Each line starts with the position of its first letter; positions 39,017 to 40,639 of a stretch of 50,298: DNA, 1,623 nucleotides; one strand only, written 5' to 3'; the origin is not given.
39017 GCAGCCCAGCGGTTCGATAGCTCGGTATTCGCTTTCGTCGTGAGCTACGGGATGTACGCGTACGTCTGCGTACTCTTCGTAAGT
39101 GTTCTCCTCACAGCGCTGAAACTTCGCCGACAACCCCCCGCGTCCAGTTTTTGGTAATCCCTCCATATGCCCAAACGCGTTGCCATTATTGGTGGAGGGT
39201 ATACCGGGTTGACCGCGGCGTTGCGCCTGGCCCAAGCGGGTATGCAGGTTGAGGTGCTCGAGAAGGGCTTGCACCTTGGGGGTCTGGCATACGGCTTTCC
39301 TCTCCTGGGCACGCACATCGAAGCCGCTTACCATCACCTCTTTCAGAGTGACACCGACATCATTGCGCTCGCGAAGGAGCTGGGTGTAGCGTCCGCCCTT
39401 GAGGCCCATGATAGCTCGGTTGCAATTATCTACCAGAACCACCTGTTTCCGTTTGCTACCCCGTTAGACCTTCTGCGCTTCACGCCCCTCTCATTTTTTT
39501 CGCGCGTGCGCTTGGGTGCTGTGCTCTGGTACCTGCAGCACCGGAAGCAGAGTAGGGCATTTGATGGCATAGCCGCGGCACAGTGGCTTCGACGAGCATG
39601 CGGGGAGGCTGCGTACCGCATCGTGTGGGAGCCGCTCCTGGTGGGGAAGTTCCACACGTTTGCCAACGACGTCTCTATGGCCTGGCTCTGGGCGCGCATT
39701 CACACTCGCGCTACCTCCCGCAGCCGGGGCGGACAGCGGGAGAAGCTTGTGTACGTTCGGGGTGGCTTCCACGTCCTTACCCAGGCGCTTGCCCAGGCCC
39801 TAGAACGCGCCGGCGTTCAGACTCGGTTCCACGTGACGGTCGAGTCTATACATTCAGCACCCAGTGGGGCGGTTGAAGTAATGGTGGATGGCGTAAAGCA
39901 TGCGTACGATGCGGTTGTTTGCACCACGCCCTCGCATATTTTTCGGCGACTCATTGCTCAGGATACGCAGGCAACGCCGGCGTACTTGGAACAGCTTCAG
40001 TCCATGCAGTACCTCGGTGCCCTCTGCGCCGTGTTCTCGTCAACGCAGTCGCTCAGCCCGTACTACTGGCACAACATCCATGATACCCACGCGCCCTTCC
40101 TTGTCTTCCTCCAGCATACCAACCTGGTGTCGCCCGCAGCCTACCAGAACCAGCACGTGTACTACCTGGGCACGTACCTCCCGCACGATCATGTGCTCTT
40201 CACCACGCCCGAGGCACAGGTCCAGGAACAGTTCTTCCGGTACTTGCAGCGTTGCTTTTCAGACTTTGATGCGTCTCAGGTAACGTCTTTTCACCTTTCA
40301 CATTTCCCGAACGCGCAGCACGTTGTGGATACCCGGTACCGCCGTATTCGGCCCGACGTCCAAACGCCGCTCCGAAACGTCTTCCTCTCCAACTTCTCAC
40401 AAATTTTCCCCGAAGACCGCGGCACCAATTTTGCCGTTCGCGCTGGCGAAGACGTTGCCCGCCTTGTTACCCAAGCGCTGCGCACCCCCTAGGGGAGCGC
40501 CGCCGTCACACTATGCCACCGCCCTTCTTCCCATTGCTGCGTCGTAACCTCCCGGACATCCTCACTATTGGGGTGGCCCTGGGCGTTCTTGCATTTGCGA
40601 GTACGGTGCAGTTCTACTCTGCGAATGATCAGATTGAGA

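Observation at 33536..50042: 16.5-kb locus with nine GT-C/DUF2079-type membrane proteins, two polyprenyl-P-sugar synthases and a flavoenzyme: candidate undescribed extracytoplasmic glycan assembly system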

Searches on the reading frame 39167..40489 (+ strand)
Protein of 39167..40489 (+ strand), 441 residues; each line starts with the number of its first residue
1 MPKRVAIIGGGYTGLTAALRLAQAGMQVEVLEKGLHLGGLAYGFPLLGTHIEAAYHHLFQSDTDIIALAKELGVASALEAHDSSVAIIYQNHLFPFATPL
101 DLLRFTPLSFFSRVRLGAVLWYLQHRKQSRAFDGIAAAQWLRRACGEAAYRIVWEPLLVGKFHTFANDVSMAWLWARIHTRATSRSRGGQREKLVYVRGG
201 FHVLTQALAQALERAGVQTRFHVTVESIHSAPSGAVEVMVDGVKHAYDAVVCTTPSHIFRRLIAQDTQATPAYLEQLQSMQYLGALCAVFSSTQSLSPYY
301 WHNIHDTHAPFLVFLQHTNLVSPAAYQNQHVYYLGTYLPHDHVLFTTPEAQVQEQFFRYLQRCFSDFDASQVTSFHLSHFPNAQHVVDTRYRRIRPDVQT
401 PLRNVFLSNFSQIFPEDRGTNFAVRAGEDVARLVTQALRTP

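Call 5: search_protein_families(library=pfam, proteins=[window:39167-40489:+], max_evalue=0.1)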
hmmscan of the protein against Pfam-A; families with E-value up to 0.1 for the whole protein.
window:39167-40489:+ (441 aa): 15 families
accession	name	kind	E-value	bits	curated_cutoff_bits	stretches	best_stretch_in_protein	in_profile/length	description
PF01593.30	Amino_oxidase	-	1.9e-30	107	19.8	1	13-409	2-417/443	Flavin containing amine oxidoreductase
PF01266.30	DAO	-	1.3e-14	54.9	27.9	2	4-38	1-35/353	FAD dependent oxidoreductase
PF13450.12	NAD_binding_8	-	1.8e-11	44.5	21.9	1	7-71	1-67/68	NAD(P)-binding Rossmann-like domain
PF07992.20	Pyr_redox_2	-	6.4e-08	32.8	26.1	1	2-34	142-174/291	Pyridine nucleotide-disulphide oxidoreductase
PF00070.33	Pyr_redox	-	3.2e-06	28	22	1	4-34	1-31/82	Pyridine nucleotide-disulphide oxidoreductase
PF03486.20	HI0933_like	-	3.5e-06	27.1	50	1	4-38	2-36/244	HI0933-like protein Rossmann domain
PF12831.13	FAD_oxidored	-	9.4e-06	25.6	27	1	5-41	2-38/416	FAD dependent oxidoreductase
PF01946.23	Thi4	-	1.7e-05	24.6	26.2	1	5-42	20-58/235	Thi4 family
PF01494.25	FAD_binding_3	-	2.2e-05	24.3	22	1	5-33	4-32/349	FAD binding domain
PF00890.30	FAD_binding_2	-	4.9e-05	23.1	20.4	1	5-39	2-36/414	FAD binding domain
PF13738.12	Pyr_redox_3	-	0.00014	21.7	30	1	7-69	2-64/305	Pyridine nucleotide-disulphide oxidoreductase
PF13454.12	NAD_binding_9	-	0.00074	20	21.8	0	6-42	1-41/155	FAD-NAD(P)-binding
PF01134.28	GIDA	-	0.0037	16.8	22.1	1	5-31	2-28/391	Glucose inhibited division protein A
PF03721.20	UDPG_MGDP_dh_N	-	0.012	15.6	27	1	4-30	2-28/187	UDP-glucose/GDP-mannose dehydrogenase family, NAD binding domain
PF01262.27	AlaDh_PNT_C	-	0.047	13.5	23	1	2-33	28-59/214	Alanine dehydrogenase/PNT, C-terminal domain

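Call 7: search_protein_families(library=ncbifam, proteins=[window:39167-40489:+], max_evalue=0.1)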
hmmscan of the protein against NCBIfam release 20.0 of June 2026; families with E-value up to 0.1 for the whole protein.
window:39167-40489:+ (441 aa): 139 families (the best 25 are shown)
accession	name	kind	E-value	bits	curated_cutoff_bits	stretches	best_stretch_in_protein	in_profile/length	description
NF005560.0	PRK07233.1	equivalog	4.2e-129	431.2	252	1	4-437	2-431/435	hypothetical protein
TIGR03467.1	HpnE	equivalog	7.6e-31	107.9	283.05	1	5-407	1-401/430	hydroxysqualene dehydroxylase HpnE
NF005547.0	PRK07208.1-3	equivalog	4.9e-21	75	380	1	3-330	5-337/465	hypothetical protein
NF045637.1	carotdesatCrtDProt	equivalog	1.4e-13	50.3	580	2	5-52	1-48/485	1-hydroxycarotenoid 3,4-desaturase CrtD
NF008845.0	PRK11883.1-5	equivalog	1.1e-12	47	560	1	3-269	5-297/468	protoporphyrinogen oxidase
NF008841.0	PRK11883.1-1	equivalog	4.9e-12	45.5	517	1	2-277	3-294/453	protoporphyrinogen oxidase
TIGR02734.1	crtI_fam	subfamily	5.8e-12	45.1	238.1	2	6-43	2-39/504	phytoene desaturase family protein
NF005545.0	PRK07208.1-1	equivalog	6.4e-12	44.6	451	1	5-308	10-332/504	hypothetical protein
TIGR00562.1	proto_IX_ox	equivalog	1e-11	44.1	97.85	1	3-170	3-170/470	protoporphyrinogen oxidase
NF058655.1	CrtID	equivalog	1.2e-11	44.1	640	2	5-42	1-38/478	bifunctional phytoene desaturase/3,4-desaturase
NF005548.0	PRK07208.1-4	equivalog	4.8e-11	41.9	389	1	3-308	4-322/488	hypothetical protein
TIGR02733.1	desat_CrtD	equivalog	1.9e-09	36.7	549.7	2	3-44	2-43/492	C-3',4' desaturase CrtD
NF042421.1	hydcarot_desat_CrtD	equivalog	5e-09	35.1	500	2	196-282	218-304/487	1-hydroxycarotenoid 3,4-desaturase CrtD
NF005313.0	PRK06847.1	subfamily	7.4e-09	35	372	1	3-33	5-35/375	hypothetical protein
TIGR02732.1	zeta_caro_desat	equivalog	3.3e-08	32.9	622.15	1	4-83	1-81/474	9,9'-di-cis-zeta-carotene desaturase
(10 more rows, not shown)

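Call 10: find_encoding_contigs(protein=window:39167-40489:+, flank=10000, max_places=6)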
Protein window:39167-40489:+ (441 aa): 2 contigs read that carry it; 2 places shown.
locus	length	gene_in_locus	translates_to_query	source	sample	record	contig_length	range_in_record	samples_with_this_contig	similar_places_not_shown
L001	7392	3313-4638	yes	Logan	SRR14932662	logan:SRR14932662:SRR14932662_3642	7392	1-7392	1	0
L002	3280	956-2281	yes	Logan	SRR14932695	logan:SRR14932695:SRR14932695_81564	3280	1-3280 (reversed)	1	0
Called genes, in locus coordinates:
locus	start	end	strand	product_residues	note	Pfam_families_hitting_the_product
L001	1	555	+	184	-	?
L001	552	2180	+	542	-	PF13231:PMT_2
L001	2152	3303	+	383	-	-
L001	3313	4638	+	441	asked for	PF00070:Pyr_redox (faint), PF01266:DAO, PF01494:FAD_binding_3 (faint), PF01593:Amino_oxidase, PF01946:Thi4 (faint), PF12831:FAD_oxidored (weak), PF13450:NAD_binding_8, PF01266:DAO (weak), +2 more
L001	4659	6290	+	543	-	-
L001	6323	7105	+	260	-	PF00535:Glycos_transf_2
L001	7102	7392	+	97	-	?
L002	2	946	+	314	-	?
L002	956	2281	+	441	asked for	PF00070:Pyr_redox (faint), PF01266:DAO, PF01494:FAD_binding_3 (faint), PF01593:Amino_oxidase, PF01946:Thi4 (faint), PF12831:FAD_oxidored (weak), PF13450:NAD_binding_8, PF01266:DAO (weak), +2 more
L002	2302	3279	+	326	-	?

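Call 15: find_homologous_proteins(query=window:39167-40489:+, max_evalue=1e-10)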
Query window:39167-40489:+ (441 aa): 2017 proteins with E <= 1e-10 among 8000 candidates; the best 120 are listed.
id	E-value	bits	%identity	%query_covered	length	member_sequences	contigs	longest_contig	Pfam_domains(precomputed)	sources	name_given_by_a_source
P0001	1.3e-297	1005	100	100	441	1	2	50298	PF01946.24,PF01266.31,PF01593.31,PF13450.13,PF07992.21,PF00070.34,PF03486.21,PF01494.26,PF12831.14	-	-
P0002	2.4e-160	552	57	98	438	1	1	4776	PF01266.31,PF01593.31,PF13450.13,PF00890.31,PF07992.21,PF00070.34,PF03486.21,PF12831.14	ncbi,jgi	jgi:protoporphyrinogen oxidase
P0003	1.9e-158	546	59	98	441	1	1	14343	PF01946.24,PF01266.31,PF01593.31,PF13450.13,PF00890.31,PF07992.21,PF00070.34,PF03486.21,PF01494.26,PF12831.14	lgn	-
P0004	1.7e-154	533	57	99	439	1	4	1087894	PF01266.31,PF01593.31,PF13450.13,PF07992.21,PF00070.34,PF12831.14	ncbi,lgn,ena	-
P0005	1.3e-149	517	52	98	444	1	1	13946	PF01266.31,PF01593.31,PF13450.13,PF00890.31,PF07992.21,PF00070.34,PF03486.21,PF12831.14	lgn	-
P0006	1.0e-146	508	51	98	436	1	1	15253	PF01266.31,PF01593.31,PF13450.13,PF00890.31,PF07992.21,PF00070.34,PF03486.21,PF12831.14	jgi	-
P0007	1.1e-146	507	49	99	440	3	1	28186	PF01266.31,PF01593.31,PF13450.13,PF00890.31,PF07992.21,PF00070.34,PF03486.21,PF12831.14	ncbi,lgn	-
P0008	2.5e-146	506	50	99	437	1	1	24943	PF01266.31,PF01593.31,PF13450.13,PF07992.21,PF00070.34,PF03486.21,PF12831.14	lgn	-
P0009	4.1e-146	506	51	98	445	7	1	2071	PF01946.24,PF01266.31,PF01593.31,PF13450.13,PF00890.31,PF07992.21,PF00070.34,PF03486.21,PF12831.14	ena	-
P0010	3.0e-145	503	51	98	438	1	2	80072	PF01266.31,PF01593.31,PF13450.13,PF00890.31,PF07992.21,PF00070.34,PF03486.21,PF12831.14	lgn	-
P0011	4.6e-144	499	51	98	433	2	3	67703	PF01266.31,PF01593.31,PF13450.13,PF00890.31,PF07992.21,PF00070.34,PF03486.21,PF12831.14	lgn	-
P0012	5.2e-144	499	48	99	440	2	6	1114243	PF01266.31,PF01593.31,PF13450.13,PF00890.31,PF07992.21,PF00070.34,PF03486.21,PF12831.14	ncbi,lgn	-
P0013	5.3e-144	499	51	98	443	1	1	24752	PF01266.31,PF01593.31,PF13450.13,PF00890.31,PF07992.21,PF00070.34,PF03486.21,PF12831.14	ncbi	-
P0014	7.7e-144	498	51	98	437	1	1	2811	PF01266.31,PF01593.31,PF13450.13,PF00890.31,PF07992.21,PF00070.34,PF03486.21,PF12831.14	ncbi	-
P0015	1.3e-143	497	50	98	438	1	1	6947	PF01266.31,PF01593.31,PF13450.13,PF00890.31,PF07992.21,PF00070.34,PF03486.21,PF03721.21,PF12831.14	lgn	-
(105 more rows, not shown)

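Call 17: find_related_loci(query=A1, collection=genome_contigs, flank=10000)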
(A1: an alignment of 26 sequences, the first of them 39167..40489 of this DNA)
Query A1 (441 aa) in genome_contigs; peptide patterns used: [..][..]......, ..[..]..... (x = any residue, [..] = any of these).
599 stretches matched a pattern (row limit reached: there are more); 570 encode a relative of the query (tblastn E <= 1e-3); the best 80 are kept; 80 distinct loci.
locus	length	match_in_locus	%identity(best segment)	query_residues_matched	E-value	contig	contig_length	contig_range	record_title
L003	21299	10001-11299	50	5-438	7e-148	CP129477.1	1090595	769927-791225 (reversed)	MAG: Candidatus Dojkabacteria bacterium isolate cMAG.19 chromosome, complete genome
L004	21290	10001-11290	46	4-435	8e-141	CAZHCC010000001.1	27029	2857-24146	MAG TPA_asm: uncultured Candidatus Saccharibacteria bacterium isolate binchicken_co186_26 genome assembly, contig: NODE_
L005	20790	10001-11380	44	1-434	2e-139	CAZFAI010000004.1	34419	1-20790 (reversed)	MAG TPA_asm: uncultured Gammaproteobacteria bacterium isolate binchicken_co39_529 genome assembly, contig: NODE_2998_len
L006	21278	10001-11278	46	13-438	1e-135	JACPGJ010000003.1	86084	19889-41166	MAG: Candidatus Kerfeldbacteria bacterium isolate NC_groundwater_384_Ag_B-0.1um_43_17 GD18-4_B1_scaffold_404613, whole g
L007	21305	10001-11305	48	4-438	9e-134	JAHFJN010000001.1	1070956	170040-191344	MAG: Candidatus Peribacteria bacterium isolate nzgw387 NODE_1_length_1070957_cov_9.974966, whole genome shotgun sequence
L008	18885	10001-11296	50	2-438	3e-133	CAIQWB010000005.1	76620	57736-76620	MAG: uncultured Verrucomicrobia subdivision 3 bacterium isolate AlinenLipids_bin-9528 genome assembly, contig: bin-9528:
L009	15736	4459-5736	45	4-431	6e-133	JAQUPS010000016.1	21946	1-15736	MAG: Patescibacteria group bacterium isolate STD1_31 NODE_5229_length_21946_cov_7.328567_Sandtown_D1, whole genome shotg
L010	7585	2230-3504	50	2-431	8e-131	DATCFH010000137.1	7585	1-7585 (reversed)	MAG TPA_asm: Verrucomicrobiia bacterium isolate SMAG_U7775 k141_474946, whole genome shotgun sequence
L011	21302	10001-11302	49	1-437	1e-126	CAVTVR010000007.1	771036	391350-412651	MAG: uncultured Verrucomicrobiae bacterium isolate MFD09286.bin.2.125 genome assembly, contig: contig_28008, whole genom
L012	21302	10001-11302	46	3-438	2e-126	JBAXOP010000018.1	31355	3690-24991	MAG: Verrucomicrobiota bacterium isolate ELA508 MAG508_18, whole genome shotgun sequence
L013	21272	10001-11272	49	1-428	2e-125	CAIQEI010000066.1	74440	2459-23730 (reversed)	MAG: uncultured Verrucomicrobia subdivision 3 bacterium isolate Umea3p4_bin-0310 genome assembly, contig: bin-0310:066/1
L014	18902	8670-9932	47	12-436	8e-125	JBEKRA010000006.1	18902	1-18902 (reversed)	MAG: Verrucomicrobiota bacterium isolate SPRUCE 4 SPRUCE_4_6, whole genome shotgun sequence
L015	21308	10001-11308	44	3-439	2e-123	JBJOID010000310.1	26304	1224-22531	MAG: Candidatus Hydrogenedentota bacterium isolate sharkriverslough_2019_sw_WHONDRS-S19S_0042_B_bin.90 scaffold_1861165,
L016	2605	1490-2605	51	4-376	5e-129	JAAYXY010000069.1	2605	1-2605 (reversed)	MAG: Candidatus Peribacteria bacterium isolate AS06rmzACSIP_191 467410_AS06, whole genome shotgun sequence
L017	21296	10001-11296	44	5-438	2e-121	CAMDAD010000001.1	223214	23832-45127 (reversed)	MAG: Akkermansia muciniphila isolate ME-21oct19-55 genome assembly, contig: ME-21oct19-C38, whole genome shotgun sequenc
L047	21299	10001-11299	36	4-440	6e-97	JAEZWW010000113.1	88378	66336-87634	MAG: Proteobacteria bacterium isolate OH_PFB_173 k127_827511, whole genome shotgun sequence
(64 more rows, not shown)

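Call 21: find_encoding_contigs(protein=P0004, flank=10000, max_places=2)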
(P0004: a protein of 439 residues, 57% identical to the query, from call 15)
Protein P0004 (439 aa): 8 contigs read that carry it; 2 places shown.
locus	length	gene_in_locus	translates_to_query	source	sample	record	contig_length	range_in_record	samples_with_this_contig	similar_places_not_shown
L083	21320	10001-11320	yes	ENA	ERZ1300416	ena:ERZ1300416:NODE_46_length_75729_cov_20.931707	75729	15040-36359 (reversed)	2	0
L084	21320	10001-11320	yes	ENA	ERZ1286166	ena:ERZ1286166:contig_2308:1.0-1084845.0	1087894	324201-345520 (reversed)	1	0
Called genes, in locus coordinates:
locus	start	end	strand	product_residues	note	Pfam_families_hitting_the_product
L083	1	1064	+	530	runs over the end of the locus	-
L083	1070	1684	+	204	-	PF13489:Methyltransf_23, PF13847:Methyltransf_31, PF08241:Methyltransf_11, PF08242:Methyltransf_12, PF13649:Methyltransf_25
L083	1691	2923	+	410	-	PF26314:MptA_B_family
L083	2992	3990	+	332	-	PF00535:Glycos_transf_2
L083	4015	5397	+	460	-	PF09913:DUF2142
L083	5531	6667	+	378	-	-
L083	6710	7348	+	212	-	-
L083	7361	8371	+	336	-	PF13936:HTH_38, PF00665:rve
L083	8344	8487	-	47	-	-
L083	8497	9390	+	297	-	-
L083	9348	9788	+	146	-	PF01797:Y1_Tnp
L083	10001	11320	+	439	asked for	PF00070:Pyr_redox (faint), PF01266:DAO (faint), PF01593:Amino_oxidase, PF07992:Pyr_redox_2 (faint), PF12831:FAD_oxidored (weak), PF13450:NAD_binding_8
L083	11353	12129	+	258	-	PF00535:Glycos_transf_2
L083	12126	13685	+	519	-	PF13231:PMT_2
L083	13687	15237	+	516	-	-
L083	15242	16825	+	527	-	PF13231:PMT_2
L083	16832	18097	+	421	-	PF09594:GT87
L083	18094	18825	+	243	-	PF00535:Glycos_transf_2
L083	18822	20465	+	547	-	-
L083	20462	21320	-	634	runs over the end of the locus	PF09852:DUF2079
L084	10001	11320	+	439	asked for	PF00070:Pyr_redox (faint), PF01266:DAO (faint), PF01593:Amino_oxidase, PF07992:Pyr_redox_2 (faint), PF12831:FAD_oxidored (weak), PF13450:NAD_binding_8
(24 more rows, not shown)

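Call 22: find_encoding_contigs(protein=P0003, flank=10000, max_places=2)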
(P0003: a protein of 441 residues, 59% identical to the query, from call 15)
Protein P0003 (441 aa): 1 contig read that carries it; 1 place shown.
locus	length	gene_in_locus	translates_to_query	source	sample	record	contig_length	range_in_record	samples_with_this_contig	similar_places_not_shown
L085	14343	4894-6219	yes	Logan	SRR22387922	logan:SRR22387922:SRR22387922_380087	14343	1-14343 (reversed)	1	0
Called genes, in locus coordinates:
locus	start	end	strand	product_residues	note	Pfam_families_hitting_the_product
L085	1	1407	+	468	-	?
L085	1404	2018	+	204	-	PF13489:Methyltransf_23, PF13847:Methyltransf_31 (weak), PF08241:Methyltransf_11, PF08242:Methyltransf_12, PF13649:Methyltransf_25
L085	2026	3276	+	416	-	PF26314:MptA_B_family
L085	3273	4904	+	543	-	-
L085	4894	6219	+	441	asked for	PF00070:Pyr_redox (faint), PF00890:FAD_binding_2 (weak), PF01266:DAO, PF01494:FAD_binding_3 (weak), PF01946:Thi4 (weak), PF12831:FAD_oxidored (weak), PF13450:NAD_binding_8, PF01593:Amino_oxidase, +2 more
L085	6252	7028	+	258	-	PF00535:Glycos_transf_2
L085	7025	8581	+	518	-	PF13231:PMT_2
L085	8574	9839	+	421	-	PF13231:PMT_2 (weak)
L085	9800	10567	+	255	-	PF00535:Glycos_transf_2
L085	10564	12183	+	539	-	-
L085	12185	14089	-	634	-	PF09852:DUF2079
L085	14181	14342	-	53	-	?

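Call 23: list_cluster_members(proteins=[P0004, P0002, P0007, P0012, P0013, P0014])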
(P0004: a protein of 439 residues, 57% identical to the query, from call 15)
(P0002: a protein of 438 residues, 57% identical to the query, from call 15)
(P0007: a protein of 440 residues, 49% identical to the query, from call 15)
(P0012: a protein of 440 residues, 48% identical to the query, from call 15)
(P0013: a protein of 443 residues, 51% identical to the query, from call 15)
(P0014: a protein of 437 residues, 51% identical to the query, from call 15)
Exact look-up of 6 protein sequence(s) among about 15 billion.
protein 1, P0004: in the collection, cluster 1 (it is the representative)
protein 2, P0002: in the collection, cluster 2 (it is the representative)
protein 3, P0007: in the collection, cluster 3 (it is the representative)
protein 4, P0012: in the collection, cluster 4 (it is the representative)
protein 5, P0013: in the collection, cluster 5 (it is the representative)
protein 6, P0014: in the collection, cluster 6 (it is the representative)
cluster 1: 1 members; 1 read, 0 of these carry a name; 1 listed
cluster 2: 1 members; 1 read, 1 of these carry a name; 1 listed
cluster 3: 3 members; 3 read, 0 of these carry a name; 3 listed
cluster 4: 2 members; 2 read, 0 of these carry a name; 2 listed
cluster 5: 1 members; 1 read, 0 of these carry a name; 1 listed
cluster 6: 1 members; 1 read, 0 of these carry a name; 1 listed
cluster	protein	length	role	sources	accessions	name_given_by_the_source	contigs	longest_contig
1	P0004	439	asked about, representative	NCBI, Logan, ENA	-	-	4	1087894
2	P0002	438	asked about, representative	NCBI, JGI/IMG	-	protoporphyrinogen oxidase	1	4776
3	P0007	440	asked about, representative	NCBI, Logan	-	-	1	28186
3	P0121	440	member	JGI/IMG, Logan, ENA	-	-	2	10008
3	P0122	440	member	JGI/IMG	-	-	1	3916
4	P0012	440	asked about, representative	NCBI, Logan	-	-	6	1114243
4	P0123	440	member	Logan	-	-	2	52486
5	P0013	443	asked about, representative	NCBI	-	-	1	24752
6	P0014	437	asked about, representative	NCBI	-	-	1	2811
